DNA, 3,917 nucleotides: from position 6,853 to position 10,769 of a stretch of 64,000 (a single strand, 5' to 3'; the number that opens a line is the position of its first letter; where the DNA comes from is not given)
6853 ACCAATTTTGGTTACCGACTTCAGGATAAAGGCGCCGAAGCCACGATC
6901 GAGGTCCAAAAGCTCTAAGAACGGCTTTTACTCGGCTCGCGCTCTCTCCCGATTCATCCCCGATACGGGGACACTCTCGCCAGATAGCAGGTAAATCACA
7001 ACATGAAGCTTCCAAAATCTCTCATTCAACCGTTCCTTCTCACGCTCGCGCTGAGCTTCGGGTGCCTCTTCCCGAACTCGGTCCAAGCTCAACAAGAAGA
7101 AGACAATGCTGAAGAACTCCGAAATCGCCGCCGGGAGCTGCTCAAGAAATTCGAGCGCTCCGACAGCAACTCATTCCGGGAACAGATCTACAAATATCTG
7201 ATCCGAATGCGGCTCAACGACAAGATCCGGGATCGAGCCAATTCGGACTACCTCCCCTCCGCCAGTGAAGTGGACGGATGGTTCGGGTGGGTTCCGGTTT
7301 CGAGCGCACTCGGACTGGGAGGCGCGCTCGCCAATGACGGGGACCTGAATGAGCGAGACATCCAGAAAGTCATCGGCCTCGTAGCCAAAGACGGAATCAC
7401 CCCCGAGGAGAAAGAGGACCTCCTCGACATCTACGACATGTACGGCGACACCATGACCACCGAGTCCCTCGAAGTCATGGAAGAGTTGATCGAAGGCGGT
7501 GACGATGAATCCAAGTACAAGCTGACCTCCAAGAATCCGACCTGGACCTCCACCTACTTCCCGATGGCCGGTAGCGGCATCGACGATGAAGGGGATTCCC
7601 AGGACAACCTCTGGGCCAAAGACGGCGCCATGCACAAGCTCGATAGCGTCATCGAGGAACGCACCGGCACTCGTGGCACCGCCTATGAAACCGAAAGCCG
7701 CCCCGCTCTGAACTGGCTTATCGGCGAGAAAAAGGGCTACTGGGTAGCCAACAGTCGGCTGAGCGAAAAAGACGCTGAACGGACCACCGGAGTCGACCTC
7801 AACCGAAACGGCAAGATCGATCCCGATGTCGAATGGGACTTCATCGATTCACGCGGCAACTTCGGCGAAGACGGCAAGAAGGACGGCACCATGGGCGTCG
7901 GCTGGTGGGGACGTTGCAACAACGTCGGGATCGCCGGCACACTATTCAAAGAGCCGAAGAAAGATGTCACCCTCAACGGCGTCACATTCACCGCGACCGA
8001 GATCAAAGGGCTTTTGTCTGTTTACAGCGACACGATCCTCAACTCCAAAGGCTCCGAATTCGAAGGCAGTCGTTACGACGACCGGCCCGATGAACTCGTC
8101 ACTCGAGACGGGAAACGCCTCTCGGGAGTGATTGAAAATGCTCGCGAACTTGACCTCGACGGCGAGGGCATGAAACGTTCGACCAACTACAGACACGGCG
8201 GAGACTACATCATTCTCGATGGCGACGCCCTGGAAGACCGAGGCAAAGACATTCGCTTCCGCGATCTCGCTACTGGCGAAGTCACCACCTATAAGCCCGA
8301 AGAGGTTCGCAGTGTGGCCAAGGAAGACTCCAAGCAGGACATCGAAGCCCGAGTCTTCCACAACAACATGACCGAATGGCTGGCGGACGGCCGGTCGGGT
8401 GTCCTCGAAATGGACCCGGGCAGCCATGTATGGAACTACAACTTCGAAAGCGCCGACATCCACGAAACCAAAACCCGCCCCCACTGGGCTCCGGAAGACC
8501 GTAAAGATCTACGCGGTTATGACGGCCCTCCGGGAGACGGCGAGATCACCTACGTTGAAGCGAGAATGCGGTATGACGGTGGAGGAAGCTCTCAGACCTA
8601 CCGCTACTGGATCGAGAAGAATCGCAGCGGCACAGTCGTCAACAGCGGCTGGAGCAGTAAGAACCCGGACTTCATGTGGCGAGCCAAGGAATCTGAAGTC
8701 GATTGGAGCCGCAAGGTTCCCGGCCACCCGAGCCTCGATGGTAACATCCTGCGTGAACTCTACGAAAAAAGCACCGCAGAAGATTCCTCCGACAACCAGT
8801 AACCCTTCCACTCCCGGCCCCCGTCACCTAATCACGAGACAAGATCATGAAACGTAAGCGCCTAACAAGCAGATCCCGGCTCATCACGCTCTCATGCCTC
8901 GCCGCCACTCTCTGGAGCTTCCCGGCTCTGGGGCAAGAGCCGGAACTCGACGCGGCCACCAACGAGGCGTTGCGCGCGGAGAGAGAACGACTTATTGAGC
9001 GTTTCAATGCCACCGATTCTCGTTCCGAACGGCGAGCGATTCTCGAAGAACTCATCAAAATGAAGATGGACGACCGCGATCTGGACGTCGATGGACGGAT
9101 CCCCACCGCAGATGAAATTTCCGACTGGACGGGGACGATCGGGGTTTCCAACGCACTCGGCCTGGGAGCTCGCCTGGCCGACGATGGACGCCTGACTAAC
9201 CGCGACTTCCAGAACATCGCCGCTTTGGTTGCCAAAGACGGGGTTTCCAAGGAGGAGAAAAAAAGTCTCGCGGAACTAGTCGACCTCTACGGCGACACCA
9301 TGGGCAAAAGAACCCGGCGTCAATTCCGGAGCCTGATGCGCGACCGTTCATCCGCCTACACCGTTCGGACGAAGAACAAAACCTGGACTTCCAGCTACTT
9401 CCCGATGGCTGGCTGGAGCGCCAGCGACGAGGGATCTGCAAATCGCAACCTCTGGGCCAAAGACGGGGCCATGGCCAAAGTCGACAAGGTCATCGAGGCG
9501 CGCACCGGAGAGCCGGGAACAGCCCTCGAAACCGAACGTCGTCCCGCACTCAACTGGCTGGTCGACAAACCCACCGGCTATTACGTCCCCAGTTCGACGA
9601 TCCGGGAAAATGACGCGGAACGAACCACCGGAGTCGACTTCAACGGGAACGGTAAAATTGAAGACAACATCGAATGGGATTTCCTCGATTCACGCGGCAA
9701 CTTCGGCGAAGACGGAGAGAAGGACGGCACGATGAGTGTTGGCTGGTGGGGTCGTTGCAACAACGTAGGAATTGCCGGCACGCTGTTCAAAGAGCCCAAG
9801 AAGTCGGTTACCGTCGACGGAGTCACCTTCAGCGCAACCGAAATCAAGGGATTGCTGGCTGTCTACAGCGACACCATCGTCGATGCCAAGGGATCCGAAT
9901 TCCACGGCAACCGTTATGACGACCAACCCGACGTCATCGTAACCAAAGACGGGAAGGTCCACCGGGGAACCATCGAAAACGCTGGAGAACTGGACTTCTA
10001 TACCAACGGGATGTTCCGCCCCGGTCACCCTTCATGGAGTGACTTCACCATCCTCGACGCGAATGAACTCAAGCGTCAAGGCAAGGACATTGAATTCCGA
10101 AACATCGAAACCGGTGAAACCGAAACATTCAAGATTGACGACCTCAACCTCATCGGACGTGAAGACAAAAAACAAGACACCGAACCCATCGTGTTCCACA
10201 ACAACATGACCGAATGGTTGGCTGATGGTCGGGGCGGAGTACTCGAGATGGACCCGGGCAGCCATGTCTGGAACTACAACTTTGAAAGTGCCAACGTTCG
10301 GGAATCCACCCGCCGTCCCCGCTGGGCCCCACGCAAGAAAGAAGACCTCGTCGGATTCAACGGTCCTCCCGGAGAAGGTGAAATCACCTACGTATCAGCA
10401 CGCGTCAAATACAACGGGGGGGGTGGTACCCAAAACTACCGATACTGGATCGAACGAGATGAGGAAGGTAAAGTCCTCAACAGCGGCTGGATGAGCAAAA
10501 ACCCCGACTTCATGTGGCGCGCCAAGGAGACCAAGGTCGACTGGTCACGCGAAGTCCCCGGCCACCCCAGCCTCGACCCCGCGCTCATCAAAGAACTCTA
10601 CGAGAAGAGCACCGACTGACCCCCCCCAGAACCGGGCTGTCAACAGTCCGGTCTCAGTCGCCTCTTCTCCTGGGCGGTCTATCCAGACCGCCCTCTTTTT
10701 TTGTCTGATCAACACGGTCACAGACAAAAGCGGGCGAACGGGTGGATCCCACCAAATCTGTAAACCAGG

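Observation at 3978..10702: Tandem three-gene family of secreted Cys/His-motif proteins with an embedded small secreted protein and an orphan Flp pilin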

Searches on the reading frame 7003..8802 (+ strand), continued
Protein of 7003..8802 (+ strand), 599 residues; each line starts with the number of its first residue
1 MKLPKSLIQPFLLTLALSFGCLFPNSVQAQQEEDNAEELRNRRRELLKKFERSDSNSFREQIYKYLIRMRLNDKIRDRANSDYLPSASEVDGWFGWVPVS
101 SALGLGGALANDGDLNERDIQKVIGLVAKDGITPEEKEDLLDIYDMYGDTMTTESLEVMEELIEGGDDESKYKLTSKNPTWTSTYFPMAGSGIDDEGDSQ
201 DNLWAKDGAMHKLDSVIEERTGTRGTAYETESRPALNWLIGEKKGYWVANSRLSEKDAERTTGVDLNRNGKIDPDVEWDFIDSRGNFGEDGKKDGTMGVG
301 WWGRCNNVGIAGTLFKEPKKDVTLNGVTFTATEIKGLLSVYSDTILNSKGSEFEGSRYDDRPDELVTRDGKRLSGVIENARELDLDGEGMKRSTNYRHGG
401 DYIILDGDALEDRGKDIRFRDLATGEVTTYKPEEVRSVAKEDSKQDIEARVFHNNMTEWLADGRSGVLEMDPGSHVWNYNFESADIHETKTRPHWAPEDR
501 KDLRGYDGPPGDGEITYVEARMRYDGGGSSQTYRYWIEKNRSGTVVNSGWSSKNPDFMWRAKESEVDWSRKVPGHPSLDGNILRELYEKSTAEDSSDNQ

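Call 64: find_related_loci(query=A2, collection=genome_contigs, flank=5000)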
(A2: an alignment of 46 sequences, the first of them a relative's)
Query A2 (599 aa) in genome_contigs; peptide patterns used: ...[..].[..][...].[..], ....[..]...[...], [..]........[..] (x = any residue, [..] = any of these).
121 stretches matched a pattern; 78 encode a relative of the query (tblastn E <= 1e-3); 74 distinct loci.
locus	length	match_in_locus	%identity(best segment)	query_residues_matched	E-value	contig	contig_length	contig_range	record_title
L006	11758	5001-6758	54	16-594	0e+0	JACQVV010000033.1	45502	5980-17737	MAG: Planctomycetota bacterium isolate NC_groundwater_1472_Ag_S-0.65um_69_29 S_p65_S5_coassembly_k141_304742, whole geno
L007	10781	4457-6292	51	3-596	0e+0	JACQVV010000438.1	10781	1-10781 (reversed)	MAG: Planctomycetota bacterium isolate NC_groundwater_1472_Ag_S-0.65um_69_29 S_p65_S5_coassembly_k141_3563355, whole gen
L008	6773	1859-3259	45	115-590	1e-113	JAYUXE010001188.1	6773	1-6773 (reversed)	MAG: Archangiaceae bacterium isolate GL132_DN_concoct_262 GL132_DN_concoct_262_1187, whole genome shotgun sequence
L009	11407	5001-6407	44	115-590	3e-113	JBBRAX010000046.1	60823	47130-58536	MAG: Myxococcales bacterium isolate Co_metawrap_2316 Cmw_2316_k141_14031502_length_60823_cov_25.9984, whole genome shotg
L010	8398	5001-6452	43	105-592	4e-112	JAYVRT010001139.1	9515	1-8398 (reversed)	MAG: Archangiaceae bacterium isolate GL73_DN_concoct_64 GL73_DN_concoct_64_1138, whole genome shotgun sequence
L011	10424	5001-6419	42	109-590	8e-112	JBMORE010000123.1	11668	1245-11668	MAG: Myxococcota bacterium isolate Betzabe_MAG172 MAG172_123, whole genome shotgun sequence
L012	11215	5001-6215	46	166-590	5e-110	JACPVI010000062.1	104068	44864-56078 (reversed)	MAG: Myxococcales bacterium isolate NC_groundwater_780_Ag_S2p5_69_11 JBCH_GD18_4_SO25_S179_scaffold_695208, whole genome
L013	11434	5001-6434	42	108-590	1e-108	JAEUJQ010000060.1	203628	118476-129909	MAG: Myxococcaceae bacterium isolate new MAG-73 k141_2068490, whole genome shotgun sequence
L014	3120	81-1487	42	118-590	9e-112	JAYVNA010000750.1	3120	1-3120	MAG: Archangium sp. isolate GL65_DN_concoct_113 GL65_DN_concoct_113_749, whole genome shotgun sequence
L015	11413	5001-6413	42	118-590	2e-107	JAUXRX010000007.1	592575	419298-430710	MAG: Archangium sp. isolate C12_metabat.bin.17_sub C12_k141_645388, whole genome shotgun sequence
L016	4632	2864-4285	40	105-590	1e-106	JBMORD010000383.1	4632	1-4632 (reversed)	MAG: Myxococcota bacterium isolate Betzabe_MAG171 MAG171_383, whole genome shotgun sequence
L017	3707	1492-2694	46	171-590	9e-108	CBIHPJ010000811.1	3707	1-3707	MAG TPA_asm: uncultured Myxococcales bacterium isolate SRR18156209_binner23_Refined_20 genome assembly, contig: ERZ27336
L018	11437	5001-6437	41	108-590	7e-110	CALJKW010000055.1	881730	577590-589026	MAG TPA_asm: uncultured Myxococcales bacterium isolate SRR6227243_bin.56_CONCOCT_v1.1_MAG genome assembly, contig: ERZ79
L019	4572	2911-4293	42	131-590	2e-106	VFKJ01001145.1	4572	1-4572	MAG: Myxococcales bacterium isolate Bin_62_4 c_000003805389, whole genome shotgun sequence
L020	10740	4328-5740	42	118-592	1e-105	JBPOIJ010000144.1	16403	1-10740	MAG: Myxococcota bacterium isolate MAG_545 c_000000506635, whole genome shotgun sequence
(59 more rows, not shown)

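Call 86: search_protein_families(library=pfam, proteins=[P0176, P0205, P0058, P0064, P0119, P0133, P0177, P0178], max_evalue=0.001)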
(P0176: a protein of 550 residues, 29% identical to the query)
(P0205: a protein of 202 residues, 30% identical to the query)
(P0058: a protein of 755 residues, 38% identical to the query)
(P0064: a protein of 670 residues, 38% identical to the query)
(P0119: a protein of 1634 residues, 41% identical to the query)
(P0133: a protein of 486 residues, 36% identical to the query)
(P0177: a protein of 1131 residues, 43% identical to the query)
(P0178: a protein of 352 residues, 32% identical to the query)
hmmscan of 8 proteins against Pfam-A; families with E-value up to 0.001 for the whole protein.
P0176 (550 aa): 0 families

P0205 (202 aa): 0 families

P0058 (755 aa): 2 families
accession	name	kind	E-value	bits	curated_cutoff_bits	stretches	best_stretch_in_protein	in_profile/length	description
PF16683.11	TGase_elicitor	-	3.2e-06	26.6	25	1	478-537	117-175/361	Transglutaminase elicitor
PF10145.14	PhageMin_Tail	-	0.00016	22.1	33.2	1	1-160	7-163/201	Phage-related minor tail protein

P0064 (670 aa): 1 family
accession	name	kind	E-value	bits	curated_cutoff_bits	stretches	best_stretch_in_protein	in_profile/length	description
PF16683.11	TGase_elicitor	-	4.2e-14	52.5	25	1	373-445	104-175/361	Transglutaminase elicitor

P0119 (1634 aa): 2 families
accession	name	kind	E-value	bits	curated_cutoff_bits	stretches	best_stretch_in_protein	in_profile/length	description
PF16683.11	TGase_elicitor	-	2.3e-16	60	25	1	1463-1583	107-240/361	Transglutaminase elicitor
PF18884.5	TSP3_bac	-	0.00012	22.2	25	0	1337-1349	1-13/22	Bacterial TSP3 repeat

P0133 (486 aa): 1 family
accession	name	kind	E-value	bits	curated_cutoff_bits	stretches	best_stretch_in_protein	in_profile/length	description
PF16683.11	TGase_elicitor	-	7.1e-11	41.9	25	1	247-357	116-236/361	Transglutaminase elicitor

P0177 (1131 aa): 1 family
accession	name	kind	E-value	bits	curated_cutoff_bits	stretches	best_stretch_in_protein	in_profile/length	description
PF16683.11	TGase_elicitor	-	7.6e-282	933.4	25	2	94-456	1-361/361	Transglutaminase elicitor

P0178 (352 aa): 1 family
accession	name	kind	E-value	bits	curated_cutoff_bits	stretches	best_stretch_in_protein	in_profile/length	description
PF16683.11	TGase_elicitor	-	1e-43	149.9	25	2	124-280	116-273/361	Transglutaminase elicitor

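Call 90: find_encoding_contigs(protein=P0001, flank=2000, max_places=4)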
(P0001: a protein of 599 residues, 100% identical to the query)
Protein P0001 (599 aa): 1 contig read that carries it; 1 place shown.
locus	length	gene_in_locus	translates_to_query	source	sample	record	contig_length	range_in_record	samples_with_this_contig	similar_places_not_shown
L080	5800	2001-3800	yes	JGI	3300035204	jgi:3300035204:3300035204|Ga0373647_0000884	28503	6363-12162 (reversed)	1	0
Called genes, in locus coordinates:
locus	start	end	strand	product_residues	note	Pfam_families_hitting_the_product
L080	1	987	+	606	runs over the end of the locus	PF16683:TGase_elicitor (faint)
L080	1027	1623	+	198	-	-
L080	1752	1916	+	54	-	PF04964:Flp_Fap (weak)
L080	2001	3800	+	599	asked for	PF16683:TGase_elicitor (weak)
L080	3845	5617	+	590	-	PF16683:TGase_elicitor (weak)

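Call 92: fold_search(model_id=the predicted structure, library=pdb)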
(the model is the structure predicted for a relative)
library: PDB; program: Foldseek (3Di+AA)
matches with E <= 10: 409; with E <= 0.001: 1
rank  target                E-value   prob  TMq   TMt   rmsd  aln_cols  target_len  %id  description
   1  3tw5_A                8.9e-09  1.00  0.35  0.57   8.9       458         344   14  Crystal structure of the GP42 transglutaminase from Phytophthora sojae (released 2011-10-12)
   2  7ef1_A                4.4e-02  0.20  0.08  0.22  16.6       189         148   13  crystal structure of maize SHH2 SAWADEE domain in complex with and H3K9me1 peptide (released 2021-06-30)
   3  7ef3_B                6.1e-02  0.16  0.07  0.22  16.6       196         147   14  crystal structure of maize SHH2 SAWADEE domain in complex with H3K9me2 peptide (released 2021-06-30)
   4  7ef1_B                6.8e-02  0.18  0.08  0.24  16.0       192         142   13  crystal structure of maize SHH2 SAWADEE domain in complex with and H3K9me1 peptide (released 2021-06-30)
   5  4iup_B                8.5e-02  0.25  0.08  0.25  14.5       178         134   10  crystal structure of Se-substituted arabidopsis thaliana SHH1 SAWADEE domain L200M/L218M mutant (released 2013-05-01)
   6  7ef0_A                9.0e-02  0.28  0.07  0.24  15.8       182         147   14  Crystal structure of maize SHH2 SAWADEE domain in complex with an H3K9M peptide (released 2021-06-30)
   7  7eez                  1.6e-01  0.21  0.07  0.25  15.6       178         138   12  crystal structure of maize SHH2 SAWADEE domain (released 2021-06-30)
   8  4fvs_A                1.6e-01  0.12  0.10  0.22  18.0       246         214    5  Crystal structure of a putative lipoprotein (BDI_3050) from Parabacteroides distasonis ATCC 8503 at 2.70 A resolution (released 2012-07-25)
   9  4iuu_A                1.7e-01  0.14  0.07  0.23  15.2       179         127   10  Crystal structure of SHH1 SAWADEE domain in complex with H3K9me1 peptide (released 2013-05-01)
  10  8iue_U                1.7e-01  0.06  0.06  0.15  17.6       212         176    8  RNA polymerase III pre-initiation complex melting complex 1 (released 2023-05-24)
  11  6sg9_DB               1.7e-01  0.02  0.05  0.05  26.5       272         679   10  Head domain of the mt-SSU assemblosome from Trypanosoma brucei (released 2019-09-18)
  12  6hiw_DB               1.7e-01  0.02  0.07  0.04  25.8       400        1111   10  Cryo-EM structure of the Trypanosoma brucei mitochondrial ribosome - This entry contains the complete small mitoribos (released 2018-09-26)
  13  6sga_DO               2.5e-01  0.30  0.09  0.22  12.5       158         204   17  Body domain of the mt-SSU assemblosome from Trypanosoma brucei (released 2019-09-18)
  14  7pua_DO               2.8e-01  0.25  0.09  0.22  13.0       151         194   16  Middle assembly intermediate of the Trypanosoma brucei mitoribosomal small subunit (released 2022-03-02)
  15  4xrn_C                3.0e-01  0.09  0.06  0.22  12.2        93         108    6  Pilz domain with c-di-gmp of a protein from Pseudomonas aeruginosa (released 2016-02-03)
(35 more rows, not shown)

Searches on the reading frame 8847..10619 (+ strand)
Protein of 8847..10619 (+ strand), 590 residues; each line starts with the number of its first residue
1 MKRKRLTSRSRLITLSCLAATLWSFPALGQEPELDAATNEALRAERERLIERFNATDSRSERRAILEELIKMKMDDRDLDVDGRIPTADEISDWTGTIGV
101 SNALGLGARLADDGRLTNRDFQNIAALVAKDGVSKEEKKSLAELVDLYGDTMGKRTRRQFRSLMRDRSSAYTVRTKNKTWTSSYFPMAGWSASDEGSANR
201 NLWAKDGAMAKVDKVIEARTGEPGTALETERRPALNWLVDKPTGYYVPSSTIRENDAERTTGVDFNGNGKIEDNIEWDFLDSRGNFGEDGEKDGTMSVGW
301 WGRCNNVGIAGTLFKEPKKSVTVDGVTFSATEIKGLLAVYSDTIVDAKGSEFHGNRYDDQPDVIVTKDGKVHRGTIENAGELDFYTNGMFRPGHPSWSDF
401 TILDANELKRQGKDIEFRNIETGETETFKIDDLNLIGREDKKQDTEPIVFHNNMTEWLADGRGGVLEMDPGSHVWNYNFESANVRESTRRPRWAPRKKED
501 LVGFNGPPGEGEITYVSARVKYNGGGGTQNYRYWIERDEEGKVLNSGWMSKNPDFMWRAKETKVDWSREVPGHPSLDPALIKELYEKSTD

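Call 5: search_protein_families(library=pfam, proteins=[window:8847-10619:+], max_evalue=1)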
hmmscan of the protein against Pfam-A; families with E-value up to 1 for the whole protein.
window:8847-10619:+ (590 aa): 3 families
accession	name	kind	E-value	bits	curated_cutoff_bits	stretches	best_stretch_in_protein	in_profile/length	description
PF16683.11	TGase_elicitor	-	1.6e-10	40.7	25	2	289-360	107-181/361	Transglutaminase elicitor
PF19999.4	fvmX3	-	0.011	16.2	27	1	415-457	5-43/85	FtsH ternary system domain X3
PF12464.13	Mac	-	0.059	14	22.1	1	40-70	17-49/53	Maltose acetyltransferase hexapeptide capping motif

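Call 6: search_protein_families(library=ncbifam, proteins=[window:8847-10619:+], max_evalue=1)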
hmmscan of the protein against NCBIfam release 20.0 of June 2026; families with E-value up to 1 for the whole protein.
window:8847-10619:+ (590 aa): 0 families
